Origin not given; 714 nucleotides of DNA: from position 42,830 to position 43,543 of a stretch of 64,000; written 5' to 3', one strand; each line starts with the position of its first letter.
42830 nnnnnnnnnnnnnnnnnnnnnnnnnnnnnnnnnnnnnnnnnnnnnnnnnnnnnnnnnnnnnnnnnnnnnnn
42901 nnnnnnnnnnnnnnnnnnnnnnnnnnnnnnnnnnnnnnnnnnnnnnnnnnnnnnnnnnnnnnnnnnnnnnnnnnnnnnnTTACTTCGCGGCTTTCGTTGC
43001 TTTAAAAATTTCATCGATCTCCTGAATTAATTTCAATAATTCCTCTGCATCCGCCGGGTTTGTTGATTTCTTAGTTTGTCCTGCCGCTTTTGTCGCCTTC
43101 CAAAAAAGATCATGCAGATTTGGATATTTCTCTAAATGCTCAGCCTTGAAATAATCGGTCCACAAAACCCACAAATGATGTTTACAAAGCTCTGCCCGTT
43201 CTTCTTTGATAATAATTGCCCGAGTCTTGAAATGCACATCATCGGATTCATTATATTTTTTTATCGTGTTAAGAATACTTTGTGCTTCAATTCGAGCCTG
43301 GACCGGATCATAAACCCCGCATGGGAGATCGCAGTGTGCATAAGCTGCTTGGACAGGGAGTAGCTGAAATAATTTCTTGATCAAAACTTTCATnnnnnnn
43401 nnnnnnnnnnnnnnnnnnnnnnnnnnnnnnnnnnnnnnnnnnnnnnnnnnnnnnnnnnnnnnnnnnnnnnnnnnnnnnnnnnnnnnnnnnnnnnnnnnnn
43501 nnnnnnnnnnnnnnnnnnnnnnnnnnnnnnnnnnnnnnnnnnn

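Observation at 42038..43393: Nickel superoxide dismutase operon (sodN-sodX-methyltransferase) in a streamlined low-GC genome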

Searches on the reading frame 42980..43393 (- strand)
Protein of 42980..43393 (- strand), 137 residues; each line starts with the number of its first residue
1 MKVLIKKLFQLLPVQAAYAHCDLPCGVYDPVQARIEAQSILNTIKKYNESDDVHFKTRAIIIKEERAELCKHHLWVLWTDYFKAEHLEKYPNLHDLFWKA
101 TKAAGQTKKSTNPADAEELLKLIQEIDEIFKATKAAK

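Call 3: search_protein_families(library=pfam, proteins=[window:42980-43393:-], max_evalue=0.01)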
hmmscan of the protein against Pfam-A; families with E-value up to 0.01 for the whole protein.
window:42980-43393:- (137 aa): 1 family
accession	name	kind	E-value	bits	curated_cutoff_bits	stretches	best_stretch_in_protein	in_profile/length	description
PF09055.16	Sod_Ni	-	7.5e-44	149.8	25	1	16-134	2-127/127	Nickel-containing superoxide dismutase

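Call 4: search_protein_families(library=ncbifam, proteins=[window:42980-43393:-], max_evalue=0.01)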
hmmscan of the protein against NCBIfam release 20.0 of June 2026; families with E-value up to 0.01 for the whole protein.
window:42980-43393:- (137 aa): 1 family
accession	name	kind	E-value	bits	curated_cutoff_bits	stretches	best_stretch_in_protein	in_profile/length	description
TIGR02753.1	sodN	equivalog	3.5e-45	153.8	90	1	3-135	4-144/145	superoxide dismutase, Ni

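Call 8: find_homologous_proteins(query=window:42980-43393:-, max_evalue=0.00001)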
Query window:42980-43393:- (137 aa): 8000 proteins with E <= 0.00001 among 8000 candidates; the best 120 are listed.
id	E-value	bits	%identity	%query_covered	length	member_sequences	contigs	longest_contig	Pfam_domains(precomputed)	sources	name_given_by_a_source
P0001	2.4e-84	298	99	98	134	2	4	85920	PF09055.17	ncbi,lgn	-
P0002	2.0e-76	272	88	91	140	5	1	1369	PF09055.17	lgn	-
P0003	8.9e-73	261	82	100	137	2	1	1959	PF09055.17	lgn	-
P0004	4.1e-70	252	82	99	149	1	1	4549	PF09055.17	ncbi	-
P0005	9.7e-67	241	82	98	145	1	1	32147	PF09055.17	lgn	-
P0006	1.3e-65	237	78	97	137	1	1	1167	PF09055.17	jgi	jgi:nickel superoxide dismutase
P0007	2.0e-65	237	79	99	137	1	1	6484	PF09055.17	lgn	-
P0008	1.0e-64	235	78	97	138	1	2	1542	PF09055.17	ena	-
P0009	5.1e-63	229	79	93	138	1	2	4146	PF09055.17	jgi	jgi:nickel superoxide dismutase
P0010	1.0e-62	228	79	93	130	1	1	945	PF09055.17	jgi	jgi:nickel superoxide dismutase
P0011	1.5e-62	228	75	98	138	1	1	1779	PF09055.17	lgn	-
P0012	3.2e-62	226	75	100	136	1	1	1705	PF09055.17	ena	-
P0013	3.4e-62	226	76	98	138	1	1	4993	PF09055.17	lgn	-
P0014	7.8e-62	225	-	-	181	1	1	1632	PF09055.17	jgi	-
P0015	5.0e-61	223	78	93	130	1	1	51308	PF09055.17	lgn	-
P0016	1.1e-60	222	71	99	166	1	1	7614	PF09055.17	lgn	-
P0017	1.5e-60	221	71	99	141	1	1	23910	PF09055.17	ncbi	-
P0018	2.3e-60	220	73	95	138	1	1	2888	PF09055.17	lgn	-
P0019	4.3e-60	220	70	99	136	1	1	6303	PF09055.17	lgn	-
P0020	4.8e-60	219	73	95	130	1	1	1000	PF09055.17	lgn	-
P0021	4.8e-60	219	72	98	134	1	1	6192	PF09055.17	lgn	-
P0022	6.6e-60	219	75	93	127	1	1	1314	PF09055.17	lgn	-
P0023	1.0e-59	218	75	95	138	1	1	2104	PF09055.17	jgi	jgi:nickel superoxide dismutase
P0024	1.1e-59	218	70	99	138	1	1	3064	PF09055.17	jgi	jgi:nickel superoxide dismutase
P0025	1.3e-59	218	70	100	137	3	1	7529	PF09055.17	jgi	jgi:nickel superoxide dismutase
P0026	1.4e-59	218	71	98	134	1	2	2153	PF09055.17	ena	-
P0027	1.5e-59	218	75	95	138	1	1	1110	PF09055.17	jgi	jgi:nickel superoxide dismutase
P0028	1.8e-59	218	72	100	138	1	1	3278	PF09055.17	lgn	-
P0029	2.0e-59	217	74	93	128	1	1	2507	PF09055.17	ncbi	-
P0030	2.0e-59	217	71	98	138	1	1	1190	PF09055.17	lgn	-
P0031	3.3e-59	217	73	99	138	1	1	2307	PF09055.17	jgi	jgi:nickel superoxide dismutase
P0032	3.4e-59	217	73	96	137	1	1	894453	PF09055.17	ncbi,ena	-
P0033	3.5e-59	217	72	95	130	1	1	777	PF09055.17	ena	-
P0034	3.6e-59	217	73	95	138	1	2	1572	PF09055.17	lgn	-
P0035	3.7e-59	217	74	91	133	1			PF09055.17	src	-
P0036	3.9e-59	217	71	99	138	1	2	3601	PF09055.17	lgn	-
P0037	5.6e-59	216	70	100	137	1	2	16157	PF09055.17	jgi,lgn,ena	-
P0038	5.6e-59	216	72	98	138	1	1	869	PF09055.17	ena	-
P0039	6.8e-59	216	73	91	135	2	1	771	PF09055.17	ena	-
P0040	7.3e-59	216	72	100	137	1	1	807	PF09055.17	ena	-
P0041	8.1e-59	215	71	99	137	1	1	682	PF09055.17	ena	-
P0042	8.7e-59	215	74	95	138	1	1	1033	PF09055.17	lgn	-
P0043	9.6e-59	215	73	93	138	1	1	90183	PF09055.17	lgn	-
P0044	9.9e-59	215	72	95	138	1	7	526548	PF09055.17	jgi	jgi:nickel superoxide dismutase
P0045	1.1e-58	215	69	99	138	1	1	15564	PF09055.17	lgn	-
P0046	1.2e-58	215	71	99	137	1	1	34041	PF09055.17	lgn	-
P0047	1.3e-58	215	73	95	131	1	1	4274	PF09055.17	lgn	-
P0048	1.3e-58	215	68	100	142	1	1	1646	PF09055.17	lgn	-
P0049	1.3e-58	215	70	99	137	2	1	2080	PF09055.17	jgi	jgi:nickel superoxide dismutase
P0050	1.3e-58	215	73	91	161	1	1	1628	PF09055.17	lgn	-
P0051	1.5e-58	215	69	100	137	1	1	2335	PF09055.17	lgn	-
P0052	1.6e-58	215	69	100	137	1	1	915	PF09055.17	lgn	-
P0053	2.1e-58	214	69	100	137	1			PF09055.17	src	-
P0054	2.2e-58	214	71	94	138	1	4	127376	PF09055.17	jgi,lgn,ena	-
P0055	2.6e-58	214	70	96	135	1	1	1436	PF09055.17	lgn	-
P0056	3.0e-58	214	68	99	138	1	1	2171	PF09055.17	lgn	-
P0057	3.2e-58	214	72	94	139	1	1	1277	PF09055.17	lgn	-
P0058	3.5e-58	213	70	99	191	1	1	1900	PF09055.17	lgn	-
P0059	4.2e-58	213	69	100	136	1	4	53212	PF09055.17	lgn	-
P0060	4.5e-58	213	72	95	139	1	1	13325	PF09055.17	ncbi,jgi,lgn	-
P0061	4.5e-58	213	68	100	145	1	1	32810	PF09055.17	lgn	-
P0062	5.6e-58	213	73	95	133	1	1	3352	PF09055.17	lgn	-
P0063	7.0e-58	212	70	98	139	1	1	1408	PF09055.17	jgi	jgi:nickel superoxide dismutase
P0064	7.2e-58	212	69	96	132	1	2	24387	PF09055.17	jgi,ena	jgi:nickel superoxide dismutase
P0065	8.3e-58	212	68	99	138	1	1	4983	PF09055.17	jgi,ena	-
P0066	8.9e-58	212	68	99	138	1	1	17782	PF09055.17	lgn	-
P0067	9.4e-58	212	69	98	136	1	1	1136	PF09055.17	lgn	-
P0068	1.1e-57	212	69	98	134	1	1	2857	PF09055.17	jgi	jgi:nickel superoxide dismutase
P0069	1.1e-57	212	68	100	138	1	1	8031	PF09055.17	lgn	-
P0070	1.1e-57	212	71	98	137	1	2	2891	PF09055.17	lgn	-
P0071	1.1e-57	212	68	99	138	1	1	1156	PF09055.17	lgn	-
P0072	1.1e-57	212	69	98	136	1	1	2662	PF09055.17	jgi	jgi:nickel superoxide dismutase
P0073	1.2e-57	212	70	99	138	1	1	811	PF09055.17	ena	-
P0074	1.3e-57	212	71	99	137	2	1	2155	PF09055.17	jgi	jgi:nickel superoxide dismutase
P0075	1.4e-57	211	69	98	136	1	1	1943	PF09055.17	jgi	jgi:nickel superoxide dismutase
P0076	1.4e-57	211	70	97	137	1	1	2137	PF09055.17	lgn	-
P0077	1.5e-57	211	66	99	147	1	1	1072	PF09055.17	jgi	jgi:nickel superoxide dismutase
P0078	1.5e-57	211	67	99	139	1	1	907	PF09055.17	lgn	-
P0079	1.5e-57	211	69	100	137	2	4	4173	PF09055.17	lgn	-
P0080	1.6e-57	211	72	95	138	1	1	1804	PF09055.17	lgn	-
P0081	1.7e-57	211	69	100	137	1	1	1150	PF09055.17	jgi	jgi:nickel superoxide dismutase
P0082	1.8e-57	211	71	95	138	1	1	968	PF09055.17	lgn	-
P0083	2.4e-57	211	69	98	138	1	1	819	PF09055.17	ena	-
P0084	2.4e-57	211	68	99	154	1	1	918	PF09055.17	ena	-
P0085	2.7e-57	211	70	91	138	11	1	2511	PF09055.17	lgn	-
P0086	2.7e-57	211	68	99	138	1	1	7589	PF09055.17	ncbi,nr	ncbi:MAG TPA: superoxide dismutase, Ni [Candidatus Saccharimonadales bacterium]|nr:superoxide dismut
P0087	3.0e-57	210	68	100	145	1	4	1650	PF09055.17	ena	-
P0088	3.1e-57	210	68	99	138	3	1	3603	PF09055.17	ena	-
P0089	3.3e-57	210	69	99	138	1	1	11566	PF09055.17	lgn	-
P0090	3.3e-57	210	73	93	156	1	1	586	PF09055.17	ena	-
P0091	3.3e-57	210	67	99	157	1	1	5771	PF09055.17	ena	-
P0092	3.6e-57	210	67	100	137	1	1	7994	PF09055.17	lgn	-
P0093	3.7e-57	210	71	94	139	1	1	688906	PF09055.17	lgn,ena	-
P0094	4.1e-57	210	69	98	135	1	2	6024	PF09055.17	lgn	-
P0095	4.2e-57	210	71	93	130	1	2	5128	PF09055.17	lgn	-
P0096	4.3e-57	210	73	96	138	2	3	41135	PF09055.17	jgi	jgi:nickel superoxide dismutase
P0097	4.6e-57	210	68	99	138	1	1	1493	PF09055.17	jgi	jgi:nickel superoxide dismutase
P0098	4.8e-57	210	70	95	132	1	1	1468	PF09055.17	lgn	-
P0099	4.8e-57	210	71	95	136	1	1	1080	PF09055.17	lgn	-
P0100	4.9e-57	210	69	100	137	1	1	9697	PF09055.17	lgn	-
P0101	5.1e-57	210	70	96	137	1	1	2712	PF09055.17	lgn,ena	-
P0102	5.1e-57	210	68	100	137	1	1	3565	PF09055.17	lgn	-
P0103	5.6e-57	210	68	99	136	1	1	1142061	PF09055.17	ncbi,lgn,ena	-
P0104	6.5e-57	209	72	95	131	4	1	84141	PF09055.17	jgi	jgi:nickel superoxide dismutase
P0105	6.5e-57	209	70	100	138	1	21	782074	PF09055.17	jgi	jgi:nickel superoxide dismutase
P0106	6.6e-57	209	68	99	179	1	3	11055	PF09055.17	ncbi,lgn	-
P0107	6.8e-57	209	72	91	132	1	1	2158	PF09055.17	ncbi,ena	-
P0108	6.9e-57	209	69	98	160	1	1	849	PF09055.17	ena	-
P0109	1.0e-56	209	72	95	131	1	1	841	PF09055.17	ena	-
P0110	1.0e-56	209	71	93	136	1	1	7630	PF09055.17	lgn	-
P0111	1.1e-56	209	72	91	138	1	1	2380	PF09055.17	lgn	-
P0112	1.1e-56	209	70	96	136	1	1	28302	PF09055.17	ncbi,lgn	-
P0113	1.2e-56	208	67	100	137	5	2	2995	PF09055.17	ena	-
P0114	1.3e-56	208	70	91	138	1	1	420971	PF09055.17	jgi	jgi:nickel superoxide dismutase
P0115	1.3e-56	208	69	91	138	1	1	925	PF09055.17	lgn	-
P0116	1.6e-56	208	66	99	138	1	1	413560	PF09055.17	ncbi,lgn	-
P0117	1.7e-56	208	72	93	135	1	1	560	PF09055.17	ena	-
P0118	1.9e-56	208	67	100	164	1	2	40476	PF09055.17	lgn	-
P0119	2.0e-56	208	73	93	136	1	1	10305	PF09055.17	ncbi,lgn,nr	ncbi:MAG TPA: superoxide dismutase, Ni [Patescibacteria group bacterium]|nr:superoxide dismutase, Ni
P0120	2.0e-56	208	69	94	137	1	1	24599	PF09055.17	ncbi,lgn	-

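Call 9: find_encoding_contigs(protein=window:42980-43393:-, flank=10000, max_places=6)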
Protein window:42980-43393:- (137 aa): 14 contigs read that carry it; 6 places shown.
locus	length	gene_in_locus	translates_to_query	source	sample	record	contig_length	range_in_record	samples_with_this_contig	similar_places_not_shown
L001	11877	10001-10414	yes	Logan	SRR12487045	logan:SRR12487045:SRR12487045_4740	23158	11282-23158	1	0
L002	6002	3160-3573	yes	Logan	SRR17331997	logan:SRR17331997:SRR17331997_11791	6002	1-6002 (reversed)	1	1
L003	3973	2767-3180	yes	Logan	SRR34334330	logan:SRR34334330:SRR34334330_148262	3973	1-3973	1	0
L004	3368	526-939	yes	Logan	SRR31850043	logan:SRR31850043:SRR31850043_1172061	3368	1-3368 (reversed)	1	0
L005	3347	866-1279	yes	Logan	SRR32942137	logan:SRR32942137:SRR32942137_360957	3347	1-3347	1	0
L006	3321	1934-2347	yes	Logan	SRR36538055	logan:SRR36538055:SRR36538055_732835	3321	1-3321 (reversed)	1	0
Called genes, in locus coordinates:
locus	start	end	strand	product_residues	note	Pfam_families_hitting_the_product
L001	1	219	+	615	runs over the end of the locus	PF00456:Transketolase_N, PF13292:DXP_synthase_N (weak), PF00676:E1_dh, PF02779:Transket_pyr, PF02780:Transketolase_C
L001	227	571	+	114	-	-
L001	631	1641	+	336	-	PF03462:PCRF, PF00472:RF-1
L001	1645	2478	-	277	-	-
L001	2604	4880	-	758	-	-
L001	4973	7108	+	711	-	PF13191:AAA_16 (weak), PF23569:NBD_SMAX1 (weak), PF00004:AAA, PF17871:AAA_lid_9, PF00004:AAA, PF07724:AAA_2, PF07728:AAA_5, PF10431:ClpB_D2-small, +10 more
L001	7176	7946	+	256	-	-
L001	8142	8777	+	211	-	PF00075:RNase_H, PF13456:RVT_3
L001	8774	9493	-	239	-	-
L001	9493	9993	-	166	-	PF13430:DUF4112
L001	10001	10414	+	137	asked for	PF09055:Sod_Ni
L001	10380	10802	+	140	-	PF00717:Peptidase_S24, PF10502:Peptidase_S26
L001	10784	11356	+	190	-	PF06325:PrmA (weak), PF08123:DOT1 (faint)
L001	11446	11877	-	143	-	?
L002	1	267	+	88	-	?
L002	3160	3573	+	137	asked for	PF09055:Sod_Ni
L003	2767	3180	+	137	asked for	PF09055:Sod_Ni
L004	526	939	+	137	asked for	PF09055:Sod_Ni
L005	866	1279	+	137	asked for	PF09055:Sod_Ni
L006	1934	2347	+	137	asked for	PF09055:Sod_Ni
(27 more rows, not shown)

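Call 10: list_cluster_members(proteins=[P0001, P0004, P0017, P0029, P0032, P0060, P0103, P0106, P0112, P0116])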
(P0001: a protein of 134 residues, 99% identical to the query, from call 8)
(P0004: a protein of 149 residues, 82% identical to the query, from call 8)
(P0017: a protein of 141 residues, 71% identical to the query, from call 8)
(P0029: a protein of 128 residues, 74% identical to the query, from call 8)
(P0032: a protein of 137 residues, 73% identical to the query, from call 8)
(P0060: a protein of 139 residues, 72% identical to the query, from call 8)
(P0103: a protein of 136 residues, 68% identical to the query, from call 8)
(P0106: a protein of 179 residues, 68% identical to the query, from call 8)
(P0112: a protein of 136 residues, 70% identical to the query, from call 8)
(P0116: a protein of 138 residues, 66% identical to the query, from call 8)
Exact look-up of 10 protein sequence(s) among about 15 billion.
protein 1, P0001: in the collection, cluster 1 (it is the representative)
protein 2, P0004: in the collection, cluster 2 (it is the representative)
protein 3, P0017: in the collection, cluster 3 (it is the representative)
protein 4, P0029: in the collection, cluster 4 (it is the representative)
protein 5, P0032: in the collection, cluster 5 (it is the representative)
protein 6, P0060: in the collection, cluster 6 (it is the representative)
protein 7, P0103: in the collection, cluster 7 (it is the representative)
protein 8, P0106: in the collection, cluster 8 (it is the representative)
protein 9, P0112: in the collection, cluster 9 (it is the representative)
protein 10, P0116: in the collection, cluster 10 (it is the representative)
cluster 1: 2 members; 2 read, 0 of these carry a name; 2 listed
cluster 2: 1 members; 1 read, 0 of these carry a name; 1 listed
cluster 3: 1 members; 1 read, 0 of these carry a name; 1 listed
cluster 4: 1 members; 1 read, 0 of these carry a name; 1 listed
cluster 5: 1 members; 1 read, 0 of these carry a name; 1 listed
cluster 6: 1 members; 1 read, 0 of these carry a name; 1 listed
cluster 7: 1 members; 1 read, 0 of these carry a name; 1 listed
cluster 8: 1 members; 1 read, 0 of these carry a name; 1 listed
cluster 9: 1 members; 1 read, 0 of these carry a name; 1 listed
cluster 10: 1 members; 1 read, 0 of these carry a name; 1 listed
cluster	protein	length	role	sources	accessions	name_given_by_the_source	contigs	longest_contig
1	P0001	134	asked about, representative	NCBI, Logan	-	-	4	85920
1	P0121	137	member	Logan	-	-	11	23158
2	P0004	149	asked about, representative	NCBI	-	-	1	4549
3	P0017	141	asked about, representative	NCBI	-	-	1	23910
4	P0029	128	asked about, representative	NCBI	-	-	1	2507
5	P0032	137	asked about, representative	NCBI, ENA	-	-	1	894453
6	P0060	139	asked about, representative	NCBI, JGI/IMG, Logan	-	-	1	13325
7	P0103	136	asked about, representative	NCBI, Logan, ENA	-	-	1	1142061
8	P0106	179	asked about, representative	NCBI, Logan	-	-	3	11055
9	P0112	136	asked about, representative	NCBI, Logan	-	-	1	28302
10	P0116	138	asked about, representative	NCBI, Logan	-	-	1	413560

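Call 12: find_related_loci(query=window:42980-43393:-, collection=genome_contigs, flank=5000)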
Query window:42980-43393:- (137 aa) in genome_contigs; peptide patterns used: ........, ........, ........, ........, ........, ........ (x = any residue, [..] = any of these).
202 stretches matched a pattern; 142 encode a relative of the query (tblastn E <= 1e-3); the best 80 are kept; 80 distinct loci.
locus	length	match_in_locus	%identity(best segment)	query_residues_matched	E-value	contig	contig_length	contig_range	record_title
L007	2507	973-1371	74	4-136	1e-66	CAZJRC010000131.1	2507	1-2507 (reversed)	MAG TPA_asm: uncultured Gammaproteobacteria bacterium isolate binchicken_co251_951 genome assembly, contig: NODE_61287_l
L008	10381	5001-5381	75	10-136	6e-63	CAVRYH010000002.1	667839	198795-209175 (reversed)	MAG: uncultured Acidimicrobiales bacterium isolate MFD04752.bin.1.29 genome assembly, contig: contig_11814, whole genome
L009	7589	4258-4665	68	1-136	8e-63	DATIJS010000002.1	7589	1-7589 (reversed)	MAG TPA_asm: Candidatus Saccharimonadales bacterium isolate SMAG_U15697 k141_38156, whole genome shotgun sequence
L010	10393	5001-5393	70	3-134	5e-61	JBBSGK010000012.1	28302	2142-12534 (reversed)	MAG: Candidatus Levyibacteriota bacterium isolate LS2_sbin.37 LS2_sbin.37_K_145601_L_28302_cov_13.2425, whole genome sho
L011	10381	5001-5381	71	7-135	3e-61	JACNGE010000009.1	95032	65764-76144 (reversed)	MAG: Actinomycetota bacterium isolate NIOZ-UU119 NIOZ-UU_NODE_171_length_95032_cov_12.9092, whole genome shotgun sequenc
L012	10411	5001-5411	68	1-137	5e-60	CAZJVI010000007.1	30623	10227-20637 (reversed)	MAG TPA_asm: uncultured Gammaproteobacteria bacterium isolate binchicken_co50_326 genome assembly, contig: NODE_1521_len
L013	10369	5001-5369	74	13-135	1e-59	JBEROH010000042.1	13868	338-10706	MAG: Candidatus Actinomarina sp. isolate 02um_A1B0725_3.57 k127_775323, whole genome shotgun sequence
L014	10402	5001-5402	69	4-135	5e-59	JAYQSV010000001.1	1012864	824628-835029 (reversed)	MAG: Candidatus Actinomarina sp. isolate SD3109_NP_metabta_bins_sspec.tsv.060 contig_3093_pilon, whole genome shotgun se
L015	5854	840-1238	69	4-136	1e-58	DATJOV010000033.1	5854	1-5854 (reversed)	MAG TPA_asm: Acidimicrobiales bacterium isolate SMAG_U14896 k141_710093, whole genome shotgun sequence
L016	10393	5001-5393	69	4-134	7e-60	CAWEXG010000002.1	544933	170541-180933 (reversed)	MAG: uncultured Acidimicrobiaceae bacterium isolate MFD06092.bin.2.164 genome assembly, contig: contig_13246, whole geno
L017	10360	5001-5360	73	15-134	3e-58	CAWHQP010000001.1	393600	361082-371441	MAG: uncultured Acidimicrobiaceae bacterium isolate MFD04540.bin.2.21 genome assembly, contig: contig_10212, whole genom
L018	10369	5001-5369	70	14-136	2e-57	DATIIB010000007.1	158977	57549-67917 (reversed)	MAG TPA_asm: Candidatus Saccharimonadales bacterium isolate SMAG_U15653 k141_153787, whole genome shotgun sequence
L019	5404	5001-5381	67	4-130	1e-56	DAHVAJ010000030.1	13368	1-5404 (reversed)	MAG TPA_asm: Acidimicrobiaceae bacterium isolate clean1699 k141_120488, whole genome shotgun sequence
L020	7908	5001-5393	66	4-134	1e-56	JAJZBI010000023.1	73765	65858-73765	MAG: Actinomycetes bacterium isolate HSP2.bin26 NODE_202_length_73765_cov_4.305169, whole genome shotgun sequence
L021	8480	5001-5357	71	16-134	4e-56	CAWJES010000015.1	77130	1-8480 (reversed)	MAG: uncultured Acidimicrobiaceae bacterium isolate MFD04780.bin.2.86 genome assembly, contig: contig_76410, whole genom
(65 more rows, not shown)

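Call 20: search_solved_structures(query=window:42980-43393:-, show_alignments=2)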
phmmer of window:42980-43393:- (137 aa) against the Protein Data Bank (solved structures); distinct sequences matched with E-value up to 0.001: 6.
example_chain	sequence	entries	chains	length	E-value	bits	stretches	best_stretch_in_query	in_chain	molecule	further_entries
1q0d_A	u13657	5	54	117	1.6e-39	138.4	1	20-136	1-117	Superoxide dismutase [Ni]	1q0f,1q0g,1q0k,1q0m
1t6i_A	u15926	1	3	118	7.7e-39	136.2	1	20-136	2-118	Superoxide dismutase [Ni]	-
1t6q_A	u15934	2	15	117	1.3e-38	135.5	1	20-136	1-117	Superoxide dismutase [Ni]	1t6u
3g4x_A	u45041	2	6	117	4.7e-38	133.6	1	20-136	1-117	Superoxide dismutase [Ni]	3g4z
4ncq_A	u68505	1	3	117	1.1e-37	132.4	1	21-136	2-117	Superoxide dismutase [Ni]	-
3g50_A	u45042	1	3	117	1.8e-37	131.8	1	20-136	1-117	Superoxide dismutase [Ni]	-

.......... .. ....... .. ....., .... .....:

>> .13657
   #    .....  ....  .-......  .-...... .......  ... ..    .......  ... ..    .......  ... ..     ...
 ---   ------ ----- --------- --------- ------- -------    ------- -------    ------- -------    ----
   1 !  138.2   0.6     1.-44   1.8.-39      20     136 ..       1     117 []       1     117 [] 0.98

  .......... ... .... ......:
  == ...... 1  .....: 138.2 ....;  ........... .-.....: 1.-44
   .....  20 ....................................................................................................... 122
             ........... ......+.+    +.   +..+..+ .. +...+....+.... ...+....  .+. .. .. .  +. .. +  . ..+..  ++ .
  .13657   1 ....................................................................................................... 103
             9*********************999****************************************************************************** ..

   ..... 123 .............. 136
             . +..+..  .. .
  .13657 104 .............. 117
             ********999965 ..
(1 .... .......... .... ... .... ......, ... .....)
